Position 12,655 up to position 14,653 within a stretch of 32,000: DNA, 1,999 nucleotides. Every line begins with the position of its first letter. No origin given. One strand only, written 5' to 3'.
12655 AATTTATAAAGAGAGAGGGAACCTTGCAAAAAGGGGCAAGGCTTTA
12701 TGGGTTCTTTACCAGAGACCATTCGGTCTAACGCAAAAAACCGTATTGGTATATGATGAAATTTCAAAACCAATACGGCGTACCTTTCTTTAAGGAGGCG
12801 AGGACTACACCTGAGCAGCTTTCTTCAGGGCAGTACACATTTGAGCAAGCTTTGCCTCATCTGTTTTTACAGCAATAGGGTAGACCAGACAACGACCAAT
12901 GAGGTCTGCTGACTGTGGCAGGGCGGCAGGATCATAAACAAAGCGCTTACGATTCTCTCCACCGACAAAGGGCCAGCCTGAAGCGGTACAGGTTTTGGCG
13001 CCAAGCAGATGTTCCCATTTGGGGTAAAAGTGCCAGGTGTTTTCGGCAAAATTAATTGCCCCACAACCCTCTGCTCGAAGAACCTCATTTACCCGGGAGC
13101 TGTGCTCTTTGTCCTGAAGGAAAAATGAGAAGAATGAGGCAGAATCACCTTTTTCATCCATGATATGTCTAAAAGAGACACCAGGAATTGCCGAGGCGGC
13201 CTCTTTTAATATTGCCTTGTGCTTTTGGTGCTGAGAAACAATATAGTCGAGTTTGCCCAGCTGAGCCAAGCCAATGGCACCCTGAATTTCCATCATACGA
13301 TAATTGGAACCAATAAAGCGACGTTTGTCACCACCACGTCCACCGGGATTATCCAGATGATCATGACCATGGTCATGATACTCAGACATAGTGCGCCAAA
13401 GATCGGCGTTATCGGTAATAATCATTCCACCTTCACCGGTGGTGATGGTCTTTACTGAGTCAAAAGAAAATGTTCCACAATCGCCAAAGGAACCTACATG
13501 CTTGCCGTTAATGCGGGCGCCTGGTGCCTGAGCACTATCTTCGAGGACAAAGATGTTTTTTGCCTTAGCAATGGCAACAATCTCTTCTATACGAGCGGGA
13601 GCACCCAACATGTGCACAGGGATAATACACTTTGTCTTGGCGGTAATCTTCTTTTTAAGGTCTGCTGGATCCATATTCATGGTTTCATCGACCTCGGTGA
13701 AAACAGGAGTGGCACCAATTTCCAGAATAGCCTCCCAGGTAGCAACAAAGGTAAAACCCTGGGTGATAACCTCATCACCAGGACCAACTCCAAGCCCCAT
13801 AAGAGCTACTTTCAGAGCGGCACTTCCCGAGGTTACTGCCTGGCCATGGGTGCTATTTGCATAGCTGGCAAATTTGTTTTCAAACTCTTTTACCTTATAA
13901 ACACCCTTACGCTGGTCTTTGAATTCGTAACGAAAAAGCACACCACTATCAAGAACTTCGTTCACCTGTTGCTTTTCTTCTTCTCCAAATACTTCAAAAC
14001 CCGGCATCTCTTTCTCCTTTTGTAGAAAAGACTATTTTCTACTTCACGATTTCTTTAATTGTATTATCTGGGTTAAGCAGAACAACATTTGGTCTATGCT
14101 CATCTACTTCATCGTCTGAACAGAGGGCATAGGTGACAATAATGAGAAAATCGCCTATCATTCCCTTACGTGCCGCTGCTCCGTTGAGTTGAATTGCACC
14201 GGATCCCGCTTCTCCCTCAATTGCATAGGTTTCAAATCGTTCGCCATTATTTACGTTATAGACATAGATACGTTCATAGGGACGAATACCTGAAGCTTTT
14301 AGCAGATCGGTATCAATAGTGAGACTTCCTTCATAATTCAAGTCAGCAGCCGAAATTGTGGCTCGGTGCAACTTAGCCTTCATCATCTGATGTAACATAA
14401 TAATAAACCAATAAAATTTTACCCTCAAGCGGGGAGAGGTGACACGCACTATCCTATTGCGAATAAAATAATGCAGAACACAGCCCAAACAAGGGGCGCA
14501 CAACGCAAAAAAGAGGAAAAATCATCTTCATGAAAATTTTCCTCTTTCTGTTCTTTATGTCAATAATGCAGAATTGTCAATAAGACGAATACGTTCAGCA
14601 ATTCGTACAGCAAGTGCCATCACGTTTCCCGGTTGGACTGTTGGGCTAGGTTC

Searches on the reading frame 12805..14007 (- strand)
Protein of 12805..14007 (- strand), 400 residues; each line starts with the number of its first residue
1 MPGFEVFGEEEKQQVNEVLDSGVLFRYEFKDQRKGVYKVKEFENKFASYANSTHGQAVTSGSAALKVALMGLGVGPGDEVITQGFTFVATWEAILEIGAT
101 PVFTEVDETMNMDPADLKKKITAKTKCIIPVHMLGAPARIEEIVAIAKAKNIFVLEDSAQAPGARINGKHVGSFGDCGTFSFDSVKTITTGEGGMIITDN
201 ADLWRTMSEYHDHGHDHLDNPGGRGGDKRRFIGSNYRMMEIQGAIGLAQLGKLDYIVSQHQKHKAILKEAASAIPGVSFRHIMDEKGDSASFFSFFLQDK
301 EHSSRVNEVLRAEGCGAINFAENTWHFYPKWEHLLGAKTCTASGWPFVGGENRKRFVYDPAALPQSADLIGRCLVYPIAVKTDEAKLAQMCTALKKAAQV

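Call 9: search_protein_families(library=pfam, proteins=[window:12805-14007:-], max_evalue=0.001)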
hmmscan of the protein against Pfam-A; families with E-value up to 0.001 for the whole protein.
window:12805-14007:- (400 aa): 5 families
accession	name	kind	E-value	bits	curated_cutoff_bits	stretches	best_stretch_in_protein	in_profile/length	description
PF01041.23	DegT_DnrJ_EryC1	-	4.7e-87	293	19.8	1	8-335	4-321/360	DegT/DnrJ/EryC1/StrS aminotransferase family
PF00155.27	Aminotran_1_2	-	8.5e-08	32.2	19.7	1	39-159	44-187/361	Aminotransferase class I and II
PF00266.25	Aminotran_5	-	1.1e-07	31.6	21.5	1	59-162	67-180/371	Aminotransferase class-V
PF01053.26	Cys_Met_Meta_PP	-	1.5e-07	30.8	27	1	31-161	46-177/381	Cys/Met metabolism PLP-dependent enzyme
PF01212.27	Beta_elim_lyase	-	0.00045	20.1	27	0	38-164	33-175/288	Beta-eliminating lyase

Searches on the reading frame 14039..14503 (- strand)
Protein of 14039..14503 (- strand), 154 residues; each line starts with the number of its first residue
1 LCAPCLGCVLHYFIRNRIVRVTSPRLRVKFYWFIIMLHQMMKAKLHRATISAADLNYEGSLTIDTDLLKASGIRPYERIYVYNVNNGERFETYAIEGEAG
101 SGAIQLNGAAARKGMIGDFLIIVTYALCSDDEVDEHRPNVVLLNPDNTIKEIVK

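Call 9: search_protein_families(library=pfam, proteins=[window:14039-14503:-], max_evalue=0.001)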
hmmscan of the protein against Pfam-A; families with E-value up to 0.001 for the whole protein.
window:14039-14503:- (154 aa): 1 family
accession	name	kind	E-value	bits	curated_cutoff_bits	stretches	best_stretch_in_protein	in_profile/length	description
PF02261.22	Asp_decarbox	-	6.4e-47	158.6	25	1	36-149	1-114/115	Aspartate decarboxylase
